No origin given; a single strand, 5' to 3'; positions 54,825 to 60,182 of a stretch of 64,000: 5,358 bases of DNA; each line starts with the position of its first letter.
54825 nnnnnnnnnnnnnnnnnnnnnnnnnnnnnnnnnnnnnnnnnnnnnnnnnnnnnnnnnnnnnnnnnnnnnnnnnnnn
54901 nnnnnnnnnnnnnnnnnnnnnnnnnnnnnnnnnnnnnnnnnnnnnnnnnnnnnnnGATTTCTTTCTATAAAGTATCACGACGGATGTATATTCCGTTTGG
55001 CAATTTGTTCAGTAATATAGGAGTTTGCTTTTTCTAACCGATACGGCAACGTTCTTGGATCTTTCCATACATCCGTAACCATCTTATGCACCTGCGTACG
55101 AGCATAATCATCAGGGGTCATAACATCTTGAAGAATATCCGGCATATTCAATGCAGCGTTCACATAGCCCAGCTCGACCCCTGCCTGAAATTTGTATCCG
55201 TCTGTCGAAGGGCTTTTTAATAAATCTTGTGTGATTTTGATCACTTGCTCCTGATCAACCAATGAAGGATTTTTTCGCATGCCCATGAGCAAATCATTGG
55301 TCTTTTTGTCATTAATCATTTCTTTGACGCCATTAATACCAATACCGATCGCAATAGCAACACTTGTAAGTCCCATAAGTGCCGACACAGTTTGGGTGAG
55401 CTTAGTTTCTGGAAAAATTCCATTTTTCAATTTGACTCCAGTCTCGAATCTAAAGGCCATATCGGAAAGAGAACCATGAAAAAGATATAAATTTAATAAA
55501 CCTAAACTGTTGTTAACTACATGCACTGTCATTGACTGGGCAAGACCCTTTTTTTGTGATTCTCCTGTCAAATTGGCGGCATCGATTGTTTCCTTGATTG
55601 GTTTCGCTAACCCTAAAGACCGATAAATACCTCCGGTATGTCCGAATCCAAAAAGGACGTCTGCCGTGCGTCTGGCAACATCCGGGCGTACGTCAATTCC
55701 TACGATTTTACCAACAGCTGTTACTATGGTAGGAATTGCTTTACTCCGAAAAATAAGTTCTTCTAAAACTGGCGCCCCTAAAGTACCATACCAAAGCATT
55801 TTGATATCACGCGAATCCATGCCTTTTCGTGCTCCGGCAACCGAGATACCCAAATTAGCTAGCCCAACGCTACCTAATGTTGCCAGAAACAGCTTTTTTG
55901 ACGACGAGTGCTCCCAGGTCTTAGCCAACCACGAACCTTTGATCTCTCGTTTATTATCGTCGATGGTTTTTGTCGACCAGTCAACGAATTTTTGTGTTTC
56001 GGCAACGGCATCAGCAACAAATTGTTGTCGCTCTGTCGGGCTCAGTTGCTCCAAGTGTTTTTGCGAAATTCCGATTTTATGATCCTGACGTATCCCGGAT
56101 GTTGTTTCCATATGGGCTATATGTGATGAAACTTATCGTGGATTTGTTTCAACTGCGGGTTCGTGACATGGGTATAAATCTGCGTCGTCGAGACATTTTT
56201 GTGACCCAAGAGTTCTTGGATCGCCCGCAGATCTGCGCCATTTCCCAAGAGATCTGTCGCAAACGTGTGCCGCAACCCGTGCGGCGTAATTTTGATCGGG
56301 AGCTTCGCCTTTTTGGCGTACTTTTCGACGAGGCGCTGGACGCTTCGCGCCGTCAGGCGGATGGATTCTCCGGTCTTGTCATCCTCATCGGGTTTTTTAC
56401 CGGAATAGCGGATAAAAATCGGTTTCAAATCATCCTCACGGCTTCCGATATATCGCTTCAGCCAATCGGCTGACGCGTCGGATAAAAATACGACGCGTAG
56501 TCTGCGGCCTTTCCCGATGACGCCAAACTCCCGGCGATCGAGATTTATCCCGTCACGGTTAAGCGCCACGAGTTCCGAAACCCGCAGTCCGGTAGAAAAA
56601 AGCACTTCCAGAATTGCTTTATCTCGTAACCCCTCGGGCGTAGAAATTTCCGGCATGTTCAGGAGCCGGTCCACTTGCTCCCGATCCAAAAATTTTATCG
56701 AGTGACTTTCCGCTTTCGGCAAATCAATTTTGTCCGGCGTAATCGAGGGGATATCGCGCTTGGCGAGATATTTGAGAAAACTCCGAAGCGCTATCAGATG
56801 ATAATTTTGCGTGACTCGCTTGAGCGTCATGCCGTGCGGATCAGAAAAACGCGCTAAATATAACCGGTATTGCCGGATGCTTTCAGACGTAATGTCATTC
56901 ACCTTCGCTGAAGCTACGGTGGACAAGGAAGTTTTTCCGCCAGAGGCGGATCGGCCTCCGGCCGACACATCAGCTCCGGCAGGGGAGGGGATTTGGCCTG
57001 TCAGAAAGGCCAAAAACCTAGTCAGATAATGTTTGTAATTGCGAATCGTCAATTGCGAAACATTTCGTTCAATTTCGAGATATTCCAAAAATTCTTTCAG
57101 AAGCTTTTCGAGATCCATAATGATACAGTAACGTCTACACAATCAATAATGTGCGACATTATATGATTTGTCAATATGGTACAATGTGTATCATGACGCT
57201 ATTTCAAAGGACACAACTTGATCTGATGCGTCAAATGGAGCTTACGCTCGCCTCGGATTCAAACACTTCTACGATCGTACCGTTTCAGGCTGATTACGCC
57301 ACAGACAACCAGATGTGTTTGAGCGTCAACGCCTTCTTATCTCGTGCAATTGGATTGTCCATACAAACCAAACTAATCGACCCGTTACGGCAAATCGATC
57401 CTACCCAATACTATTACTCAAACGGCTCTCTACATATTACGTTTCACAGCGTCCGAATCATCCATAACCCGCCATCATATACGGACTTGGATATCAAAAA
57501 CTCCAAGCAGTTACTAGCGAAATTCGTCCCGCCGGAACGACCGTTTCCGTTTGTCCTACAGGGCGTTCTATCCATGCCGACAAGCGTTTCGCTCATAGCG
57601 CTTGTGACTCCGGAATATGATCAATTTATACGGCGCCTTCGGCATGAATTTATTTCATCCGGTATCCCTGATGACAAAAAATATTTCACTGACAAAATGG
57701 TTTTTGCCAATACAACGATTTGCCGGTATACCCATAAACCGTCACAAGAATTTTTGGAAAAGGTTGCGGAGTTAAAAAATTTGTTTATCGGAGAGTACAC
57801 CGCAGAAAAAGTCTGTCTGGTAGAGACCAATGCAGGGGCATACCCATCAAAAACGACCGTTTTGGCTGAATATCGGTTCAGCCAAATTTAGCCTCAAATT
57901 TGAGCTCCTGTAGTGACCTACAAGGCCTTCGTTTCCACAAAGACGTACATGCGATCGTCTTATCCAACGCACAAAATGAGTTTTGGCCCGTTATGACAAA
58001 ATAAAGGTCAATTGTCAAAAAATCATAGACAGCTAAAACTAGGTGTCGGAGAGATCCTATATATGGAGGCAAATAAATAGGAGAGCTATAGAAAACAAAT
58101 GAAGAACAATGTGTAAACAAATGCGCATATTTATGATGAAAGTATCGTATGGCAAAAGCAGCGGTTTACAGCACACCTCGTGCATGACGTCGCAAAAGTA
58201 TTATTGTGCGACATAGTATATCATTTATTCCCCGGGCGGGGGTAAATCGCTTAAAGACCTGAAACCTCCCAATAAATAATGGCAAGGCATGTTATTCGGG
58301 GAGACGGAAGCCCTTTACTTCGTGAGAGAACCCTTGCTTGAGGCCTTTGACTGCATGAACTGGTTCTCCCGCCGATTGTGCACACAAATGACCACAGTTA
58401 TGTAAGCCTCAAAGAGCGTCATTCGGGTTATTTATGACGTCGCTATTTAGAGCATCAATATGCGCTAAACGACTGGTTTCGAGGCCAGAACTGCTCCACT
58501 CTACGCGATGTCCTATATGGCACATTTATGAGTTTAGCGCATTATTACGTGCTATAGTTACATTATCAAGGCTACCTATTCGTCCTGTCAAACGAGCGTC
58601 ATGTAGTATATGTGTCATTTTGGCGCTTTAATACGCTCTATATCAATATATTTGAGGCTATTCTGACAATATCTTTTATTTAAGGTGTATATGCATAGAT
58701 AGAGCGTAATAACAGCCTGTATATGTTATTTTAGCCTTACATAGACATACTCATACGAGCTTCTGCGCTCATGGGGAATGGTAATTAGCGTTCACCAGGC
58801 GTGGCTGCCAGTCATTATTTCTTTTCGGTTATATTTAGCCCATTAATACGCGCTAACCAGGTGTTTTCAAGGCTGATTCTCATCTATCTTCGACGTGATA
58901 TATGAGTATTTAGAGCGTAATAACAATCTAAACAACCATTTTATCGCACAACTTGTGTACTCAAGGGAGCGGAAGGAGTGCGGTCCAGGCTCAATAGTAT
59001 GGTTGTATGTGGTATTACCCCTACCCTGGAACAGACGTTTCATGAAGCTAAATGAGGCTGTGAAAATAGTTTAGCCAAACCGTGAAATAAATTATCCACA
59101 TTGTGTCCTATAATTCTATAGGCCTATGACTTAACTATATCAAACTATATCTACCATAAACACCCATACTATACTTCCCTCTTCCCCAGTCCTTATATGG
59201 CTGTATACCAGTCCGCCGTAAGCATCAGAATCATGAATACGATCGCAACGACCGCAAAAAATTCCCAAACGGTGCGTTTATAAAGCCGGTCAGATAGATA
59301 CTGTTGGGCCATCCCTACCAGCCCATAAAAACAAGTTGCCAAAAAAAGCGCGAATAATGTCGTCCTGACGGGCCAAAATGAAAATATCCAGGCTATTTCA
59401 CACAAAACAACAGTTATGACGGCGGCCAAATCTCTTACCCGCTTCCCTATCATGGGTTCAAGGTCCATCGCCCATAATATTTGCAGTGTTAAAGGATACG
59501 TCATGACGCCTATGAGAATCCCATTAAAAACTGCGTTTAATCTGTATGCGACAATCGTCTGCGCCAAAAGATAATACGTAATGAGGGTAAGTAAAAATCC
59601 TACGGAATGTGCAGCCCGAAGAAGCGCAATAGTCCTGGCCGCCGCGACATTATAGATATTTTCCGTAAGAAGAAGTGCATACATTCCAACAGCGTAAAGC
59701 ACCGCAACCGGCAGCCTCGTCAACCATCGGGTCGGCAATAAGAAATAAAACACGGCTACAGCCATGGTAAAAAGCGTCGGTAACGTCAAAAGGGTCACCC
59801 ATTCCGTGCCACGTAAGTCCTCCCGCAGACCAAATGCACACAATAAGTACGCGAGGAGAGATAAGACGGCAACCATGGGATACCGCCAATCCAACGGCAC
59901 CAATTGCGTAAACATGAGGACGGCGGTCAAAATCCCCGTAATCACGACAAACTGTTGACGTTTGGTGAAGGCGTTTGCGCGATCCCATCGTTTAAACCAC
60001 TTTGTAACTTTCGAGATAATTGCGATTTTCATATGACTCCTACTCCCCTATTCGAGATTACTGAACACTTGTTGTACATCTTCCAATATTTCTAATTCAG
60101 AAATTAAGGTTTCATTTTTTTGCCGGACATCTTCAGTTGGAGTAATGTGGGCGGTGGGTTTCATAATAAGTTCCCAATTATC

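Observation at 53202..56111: Convergent cassette: C39/BtrH-like cysteine peptidase, a Ddl-family ATP-grasp ligase with an atypical N-terminus, and an elongated CPBP (Abi) protease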

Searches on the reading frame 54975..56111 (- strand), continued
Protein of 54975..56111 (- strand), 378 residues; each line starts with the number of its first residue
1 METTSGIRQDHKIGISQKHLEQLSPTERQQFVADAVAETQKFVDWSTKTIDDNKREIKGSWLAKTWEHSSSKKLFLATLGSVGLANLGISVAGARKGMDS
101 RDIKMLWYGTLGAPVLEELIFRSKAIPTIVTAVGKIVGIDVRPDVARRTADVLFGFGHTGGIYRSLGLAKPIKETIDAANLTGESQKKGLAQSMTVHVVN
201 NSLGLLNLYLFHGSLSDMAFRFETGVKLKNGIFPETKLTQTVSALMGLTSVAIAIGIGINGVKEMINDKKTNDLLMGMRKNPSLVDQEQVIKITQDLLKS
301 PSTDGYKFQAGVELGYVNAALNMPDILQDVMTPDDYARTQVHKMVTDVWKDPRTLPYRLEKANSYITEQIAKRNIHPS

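Call 75: fold_search(model_id=the predicted structure, library=pdb)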
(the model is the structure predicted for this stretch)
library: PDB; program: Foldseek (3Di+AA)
matches with E <= 10: 213; with E <= 0.001: 0
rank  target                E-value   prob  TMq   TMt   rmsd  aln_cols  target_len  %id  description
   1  7egc_9                5.6e-01  0.18  0.15  0.18  18.9       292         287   11  p53-bound TFIID-based holo PIC on HDM2 promoter (released 2021-05-12)
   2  9hj0_I                8.4e-01  0.13  0.14  0.17  19.1       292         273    8  Cryo-EM structure of CAK (CDK7 D97N mutant) in complex with Samuraciclib (released 2025-08-20)
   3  6een_C                1.3e+00  0.10  0.14  0.16  21.4       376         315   10  Crystal structure of a designer Pentatrico Peptide RNA binding protein, bound to a complex RNA target and featuring an (released 2019-08-21)
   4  4yje_A                1.4e+00  0.09  0.15  0.16  20.2       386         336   13  Crystal structure of APC-ARM in complexed with Amer1-A1 (released 2016-03-09)
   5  8iyj_C1               1.7e+00  0.06  0.13  0.12  56.2       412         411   11  Cryo-EM structure of the 48-nm repeat doublet microtubule from mouse sperm (released 2023-07-05)
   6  8iyj_D2               1.7e+00  0.06  0.12  0.11  58.1       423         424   11  Cryo-EM structure of the 48-nm repeat doublet microtubule from mouse sperm (released 2023-07-05)
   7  7ung_C2               1.7e+00  0.04  0.09  0.09  53.8       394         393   13  48-nm repeat of the human respiratory doublet microtubule (released 2022-10-05)
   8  7ung_C3               1.8e+00  0.04  0.09  0.09  54.0       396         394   13  48-nm repeat of the human respiratory doublet microtubule (released 2022-10-05)
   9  4iul_B                2.0e+00  0.11  0.14  0.20  18.7       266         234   10  MIF4G domain of DAP5 (released 2013-03-27)
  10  8otz_D4               2.1e+00  0.04  0.11  0.10  54.0       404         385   11  48-nm repeat of the native axonemal doublet microtubule from bovine sperm (released 2023-11-22)
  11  8snb_8J               2.1e+00  0.04  0.10  0.09  52.6       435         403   14  atomic model of sea urchin sperm doublet microtubule (48-nm periodicity) (released 2023-06-28)
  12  8hvt_A                2.2e+00  0.11  0.18  0.15  24.0       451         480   10  Structure of the human CLC-7/Ostm1 complex reveals a novel state (released 2024-01-03)
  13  8j80_A                2.2e+00  0.08  0.12  0.15  21.2       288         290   10  Cryo-EM structure of hZnT7-Fab complex in zinc state 1, determined in heterogeneous conformations- one subunit in an i (released 2023-09-20)
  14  8otz_D2               2.2e+00  0.04  0.10  0.10  53.5       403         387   12  48-nm repeat of the native axonemal doublet microtubule from bovine sperm (released 2023-11-22)
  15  8otz_EA               2.2e+00  0.04  0.10  0.09  51.3       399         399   12  48-nm repeat of the native axonemal doublet microtubule from bovine sperm (released 2023-11-22)
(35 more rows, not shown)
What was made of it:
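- Tried and rejected: Nothing significant in the PDB (call 75).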

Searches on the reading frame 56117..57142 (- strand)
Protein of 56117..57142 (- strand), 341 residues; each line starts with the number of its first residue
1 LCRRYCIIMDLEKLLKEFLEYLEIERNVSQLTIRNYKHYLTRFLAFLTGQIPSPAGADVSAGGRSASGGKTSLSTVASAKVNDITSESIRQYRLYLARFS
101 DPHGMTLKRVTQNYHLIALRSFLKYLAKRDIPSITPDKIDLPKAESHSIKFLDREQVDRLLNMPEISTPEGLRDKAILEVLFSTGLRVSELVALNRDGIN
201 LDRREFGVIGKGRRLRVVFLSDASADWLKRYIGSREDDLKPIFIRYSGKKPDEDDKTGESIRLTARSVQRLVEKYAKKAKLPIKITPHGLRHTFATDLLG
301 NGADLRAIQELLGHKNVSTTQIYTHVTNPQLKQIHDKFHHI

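Call 3: search_protein_families(library=pfam, proteins=[window:56117-57142:-], max_evalue=0.1)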
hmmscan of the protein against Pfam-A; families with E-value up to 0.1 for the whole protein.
window:56117-57142:- (341 aa): 4 families
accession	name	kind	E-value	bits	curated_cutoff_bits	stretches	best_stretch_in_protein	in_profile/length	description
PF00589.27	Phage_integrase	-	5e-43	147.3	27.1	1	150-327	1-169/172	Phage integrase family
PF02899.23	Phage_int_SAM_1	-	1e-12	48.6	22.3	1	15-51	1-37/83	Phage integrase, N-terminal SAM-like domain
PF13495.12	Phage_int_SAM_4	-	9.5e-09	36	27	1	14-132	1-84/85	Phage integrase, N-terminal SAM-like domain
PF13102.12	Phage_int_SAM_5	-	1.8e-05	25.4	22.3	1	20-136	8-92/98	Phage integrase SAM-like domain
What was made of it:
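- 56117..57142 (-): XerC/D-type tyrosine recombinase gene, 5 nt upstream of the CPBP-like gene on the same strand. It is context and is probably co-transcribed with the CPBP-like and ligase genes. Phage_integrase PF00589 at E 5e-43, plus the SAM-like N-terminal domain (call 3).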

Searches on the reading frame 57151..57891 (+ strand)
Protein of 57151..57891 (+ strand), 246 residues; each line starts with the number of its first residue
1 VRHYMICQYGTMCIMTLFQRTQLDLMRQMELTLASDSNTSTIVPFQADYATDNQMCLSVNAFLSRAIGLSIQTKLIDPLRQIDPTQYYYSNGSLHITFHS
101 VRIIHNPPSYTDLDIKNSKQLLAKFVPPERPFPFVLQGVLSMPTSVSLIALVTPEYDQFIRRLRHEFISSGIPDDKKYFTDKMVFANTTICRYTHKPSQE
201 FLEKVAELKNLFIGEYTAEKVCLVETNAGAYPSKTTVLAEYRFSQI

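Call 3: search_protein_families(library=pfam, proteins=[window:57151-57891:+], max_evalue=0.1)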
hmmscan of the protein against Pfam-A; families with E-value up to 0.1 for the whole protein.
window:57151-57891:+ (246 aa): 0 families

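Call 69: search_protein_families(library=padloc, proteins=[window:57151-57891:+], max_evalue=0.01)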
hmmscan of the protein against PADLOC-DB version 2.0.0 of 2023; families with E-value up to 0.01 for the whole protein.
window:57151-57891:+ (246 aa): 0 families
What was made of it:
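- Tried and rejected: PADLOC gave no hit for the three proteins of the finding or for the 246-aa ORF at 57151-57891 (call 69).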

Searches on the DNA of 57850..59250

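Call 34: search_rna_families(source=window, start=57850, end=59250, threshold=evalue, max_evalue=1)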
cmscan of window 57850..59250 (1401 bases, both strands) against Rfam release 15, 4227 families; matches with E-value up to 1: 1.
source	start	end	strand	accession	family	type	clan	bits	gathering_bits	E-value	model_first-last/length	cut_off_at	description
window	59056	59126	+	RF01626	ceN30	Gene; snRNA; snoRNA; CD-box;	-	20.7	65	0.21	1-73/73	no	Caenorhabditis snoRNA ceN30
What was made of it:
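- Tried and rejected: Relaxed thresholds on the gap gave one chance-level snoRNA hit (call 34).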

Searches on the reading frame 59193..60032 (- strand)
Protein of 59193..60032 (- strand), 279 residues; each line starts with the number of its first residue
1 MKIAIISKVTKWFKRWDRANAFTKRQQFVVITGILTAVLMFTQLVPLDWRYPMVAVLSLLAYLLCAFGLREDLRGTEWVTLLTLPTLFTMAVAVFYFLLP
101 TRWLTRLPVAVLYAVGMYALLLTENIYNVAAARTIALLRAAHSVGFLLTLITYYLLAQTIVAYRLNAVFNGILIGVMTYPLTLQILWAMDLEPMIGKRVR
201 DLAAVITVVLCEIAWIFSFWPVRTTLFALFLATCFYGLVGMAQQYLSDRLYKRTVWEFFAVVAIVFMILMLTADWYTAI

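Call 3: search_protein_families(library=pfam, proteins=[window:59193-60032:-], max_evalue=0.1)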
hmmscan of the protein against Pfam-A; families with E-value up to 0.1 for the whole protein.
window:59193-60032:- (279 aa): 1 family
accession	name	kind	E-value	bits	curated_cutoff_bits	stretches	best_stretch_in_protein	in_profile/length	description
PF18900.5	DUF5656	-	4.2e-11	43.1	23.3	1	81-269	58-239/242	Protein of unknown function (DUF5656)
